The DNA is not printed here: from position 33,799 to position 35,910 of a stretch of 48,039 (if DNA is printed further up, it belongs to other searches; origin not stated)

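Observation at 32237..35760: Translationally coupled pair of divergent dynamin-like membrane GTPases with DTPD in place of the DxxG switch II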

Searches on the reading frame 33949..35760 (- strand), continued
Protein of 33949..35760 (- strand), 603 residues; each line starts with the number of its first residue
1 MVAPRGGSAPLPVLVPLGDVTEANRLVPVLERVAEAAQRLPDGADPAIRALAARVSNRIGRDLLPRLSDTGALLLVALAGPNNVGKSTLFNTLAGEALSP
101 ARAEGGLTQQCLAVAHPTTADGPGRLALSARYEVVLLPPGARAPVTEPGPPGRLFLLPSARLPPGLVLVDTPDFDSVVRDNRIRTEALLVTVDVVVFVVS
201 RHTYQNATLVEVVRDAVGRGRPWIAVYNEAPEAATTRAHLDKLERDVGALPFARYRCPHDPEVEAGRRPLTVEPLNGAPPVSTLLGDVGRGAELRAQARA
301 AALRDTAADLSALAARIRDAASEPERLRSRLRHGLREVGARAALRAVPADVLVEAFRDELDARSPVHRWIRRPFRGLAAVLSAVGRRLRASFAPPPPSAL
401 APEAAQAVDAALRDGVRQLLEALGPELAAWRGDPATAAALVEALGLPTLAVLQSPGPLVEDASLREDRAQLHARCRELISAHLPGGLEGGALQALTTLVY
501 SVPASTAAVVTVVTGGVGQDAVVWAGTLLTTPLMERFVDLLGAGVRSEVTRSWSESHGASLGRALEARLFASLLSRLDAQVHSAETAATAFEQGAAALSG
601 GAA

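Call 42: fold_search(model_id=the predicted structure, library=pdb)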
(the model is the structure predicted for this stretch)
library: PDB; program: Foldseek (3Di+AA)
matches with E <= 10: 905; with E <= 0.001: 58
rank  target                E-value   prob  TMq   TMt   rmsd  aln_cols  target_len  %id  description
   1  2j69_A                2.1e-08  1.00  0.23  0.21  38.2       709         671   12  Bacterial dynamin-like protein BDLP (released 2006-12-04)
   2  6j72                  3.9e-08  1.00  0.25  0.26  38.9       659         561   15  Crystal structure of IniA from Mycobacterium smegmatis with GTP bound (released 2019-09-11)
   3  2j68                  8.4e-08  1.00  0.22  0.20  35.3       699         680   12  Bacterial dynamin-like protein BDLP, GDP bound (released 2006-12-04)
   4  6fgz                  1.0e-07  1.00  0.24  0.27  31.2       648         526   13  Cyanidioschyzon merolae Dnm1 (CmDnm1) (released 2018-08-15)
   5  6j73_B                4.5e-07  1.00  0.23  0.25  35.9       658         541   15  Crystal structure of IniA from Mycobacterium smegmatis (released 2019-09-11)
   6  4bej_A                5.2e-07  1.00  0.20  0.22  17.4       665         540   13  Nucleotide-free Dynamin 1-like protein (DNM1L, DRP1, DLP1) (released 2013-04-24)
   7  5yew_B                5.4e-07  1.00  0.30  0.44   9.1       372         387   14  Structural basis for GTP hydrolysis and conformational change of mitofusin 1 in mediating mitochondrial fusion (released 2018-01-31)
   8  4bej_B                5.4e-07  1.00  0.25  0.26  16.6       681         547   13  Nucleotide-free Dynamin 1-like protein (DNM1L, DRP1, DLP1) (released 2013-04-24)
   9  6j73_A                8.1e-07  1.00  0.21  0.24  38.4       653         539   15  Crystal structure of IniA from Mycobacterium smegmatis (released 2019-09-11)
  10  4bej_D                8.4e-07  1.00  0.21  0.23  18.2       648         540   13  Nucleotide-free Dynamin 1-like protein (DNM1L, DRP1, DLP1) (released 2013-04-24)
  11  5yew_C                9.6e-07  1.00  0.30  0.43   9.6       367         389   13  Structural basis for GTP hydrolysis and conformational change of mitofusin 1 in mediating mitochondrial fusion (released 2018-01-31)
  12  9kff                  1.3e-06  1.00  0.34  0.49   7.0       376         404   13  Truncated Fzo1 with modified LB, transition-like state (released 2025-08-27)
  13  9kfd_A                1.4e-06  1.00  0.36  0.48   6.8       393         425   13  Truncated Fzo1,GTP-bound (released 2025-08-27)
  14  5yew_A                1.6e-06  1.00  0.31  0.44   8.9       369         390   14  Structural basis for GTP hydrolysis and conformational change of mitofusin 1 in mediating mitochondrial fusion (released 2018-01-31)
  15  6jsj_C                1.8e-06  1.00  0.19  0.18  22.2       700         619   11  Structural analysis of a trimeric assembly of the mitochondrial dynamin-like GTPase Mgm1 (released 2020-02-19)
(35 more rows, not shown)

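Call 63: find_related_loci(query=A2, collection=metagenome_contigs, flank=10000)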
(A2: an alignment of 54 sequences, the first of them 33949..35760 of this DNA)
Query A2 (603 aa) in metagenome_contigs; peptide patterns used: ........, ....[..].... (x = any residue, [..] = any of these).
99 stretches matched a pattern; 54 encode a relative of the query (tblastn E <= 1e-3); 54 distinct loci.
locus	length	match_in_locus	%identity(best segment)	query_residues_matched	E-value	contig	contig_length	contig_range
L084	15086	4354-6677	77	26-599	0e+0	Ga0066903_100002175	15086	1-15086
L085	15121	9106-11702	76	22-603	0e+0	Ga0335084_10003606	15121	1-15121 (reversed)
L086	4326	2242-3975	76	26-603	0e+0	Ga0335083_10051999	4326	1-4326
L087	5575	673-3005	77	26-603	0e+0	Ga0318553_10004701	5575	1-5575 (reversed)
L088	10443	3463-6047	77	26-583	0e+0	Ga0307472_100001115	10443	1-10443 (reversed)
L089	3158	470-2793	76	26-603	0e+0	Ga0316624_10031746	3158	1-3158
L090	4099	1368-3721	76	16-598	0e+0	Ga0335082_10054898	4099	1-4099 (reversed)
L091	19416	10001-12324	75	26-603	0e+0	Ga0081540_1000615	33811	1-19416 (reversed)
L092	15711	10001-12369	78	26-581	0e+0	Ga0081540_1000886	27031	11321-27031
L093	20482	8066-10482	75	26-603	0e+0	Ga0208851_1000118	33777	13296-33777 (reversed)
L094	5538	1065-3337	75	26-603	0e+0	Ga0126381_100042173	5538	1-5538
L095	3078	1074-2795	77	30-603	0e+0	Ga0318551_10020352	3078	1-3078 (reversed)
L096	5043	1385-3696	77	30-603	0e+0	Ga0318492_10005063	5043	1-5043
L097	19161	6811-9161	77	26-578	0e+0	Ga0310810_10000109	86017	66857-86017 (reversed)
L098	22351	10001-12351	76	26-603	0e+0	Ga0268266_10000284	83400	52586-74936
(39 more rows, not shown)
